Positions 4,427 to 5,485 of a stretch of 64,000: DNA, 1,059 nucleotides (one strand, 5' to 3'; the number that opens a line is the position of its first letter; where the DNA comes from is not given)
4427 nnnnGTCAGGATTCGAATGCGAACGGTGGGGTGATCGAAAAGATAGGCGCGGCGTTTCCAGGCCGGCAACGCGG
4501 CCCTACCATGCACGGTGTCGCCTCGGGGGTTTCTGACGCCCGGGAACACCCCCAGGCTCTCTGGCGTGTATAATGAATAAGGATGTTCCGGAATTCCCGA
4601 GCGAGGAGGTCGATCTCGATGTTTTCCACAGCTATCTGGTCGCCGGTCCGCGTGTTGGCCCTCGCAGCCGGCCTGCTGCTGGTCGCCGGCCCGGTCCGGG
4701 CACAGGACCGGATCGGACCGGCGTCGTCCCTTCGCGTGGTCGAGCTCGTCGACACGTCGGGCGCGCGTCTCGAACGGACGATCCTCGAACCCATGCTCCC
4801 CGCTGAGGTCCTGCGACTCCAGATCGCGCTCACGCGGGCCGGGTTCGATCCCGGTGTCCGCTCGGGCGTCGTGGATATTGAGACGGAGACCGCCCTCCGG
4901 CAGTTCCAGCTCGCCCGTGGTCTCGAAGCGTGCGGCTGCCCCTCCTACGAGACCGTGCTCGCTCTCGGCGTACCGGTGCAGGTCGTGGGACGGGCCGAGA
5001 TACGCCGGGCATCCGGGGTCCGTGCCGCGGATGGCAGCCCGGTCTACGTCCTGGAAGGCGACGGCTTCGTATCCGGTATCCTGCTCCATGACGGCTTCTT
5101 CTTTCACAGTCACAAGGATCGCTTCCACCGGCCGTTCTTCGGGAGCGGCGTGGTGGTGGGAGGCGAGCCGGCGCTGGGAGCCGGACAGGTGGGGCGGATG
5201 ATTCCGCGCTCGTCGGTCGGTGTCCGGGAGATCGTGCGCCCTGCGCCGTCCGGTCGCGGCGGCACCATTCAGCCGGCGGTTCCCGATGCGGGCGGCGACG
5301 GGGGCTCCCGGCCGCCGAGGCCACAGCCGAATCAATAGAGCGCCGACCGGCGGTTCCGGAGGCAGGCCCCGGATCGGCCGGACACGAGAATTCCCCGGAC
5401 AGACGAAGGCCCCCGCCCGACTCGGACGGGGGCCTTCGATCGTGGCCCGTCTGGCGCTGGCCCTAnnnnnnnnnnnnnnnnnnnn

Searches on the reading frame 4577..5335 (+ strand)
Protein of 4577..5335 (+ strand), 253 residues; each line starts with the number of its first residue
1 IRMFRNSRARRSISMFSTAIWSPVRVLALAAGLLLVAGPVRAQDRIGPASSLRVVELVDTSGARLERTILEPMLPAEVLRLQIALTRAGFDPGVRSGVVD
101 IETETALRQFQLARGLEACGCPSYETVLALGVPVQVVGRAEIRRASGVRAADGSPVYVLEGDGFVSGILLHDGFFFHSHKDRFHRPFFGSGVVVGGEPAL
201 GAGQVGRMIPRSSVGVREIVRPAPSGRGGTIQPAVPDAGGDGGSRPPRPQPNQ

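Call 70: search_protein_families(library=pfam, proteins=[window:4577-5335:+], max_evalue=0.00001)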
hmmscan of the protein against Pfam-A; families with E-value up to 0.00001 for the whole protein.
window:4577-5335:+ (253 aa): 1 family
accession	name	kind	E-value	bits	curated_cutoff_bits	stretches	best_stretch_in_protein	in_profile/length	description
PF01471.23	PG_binding_1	-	3.8e-08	33.8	23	1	76-128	3-55/57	Putative peptidoglycan binding domain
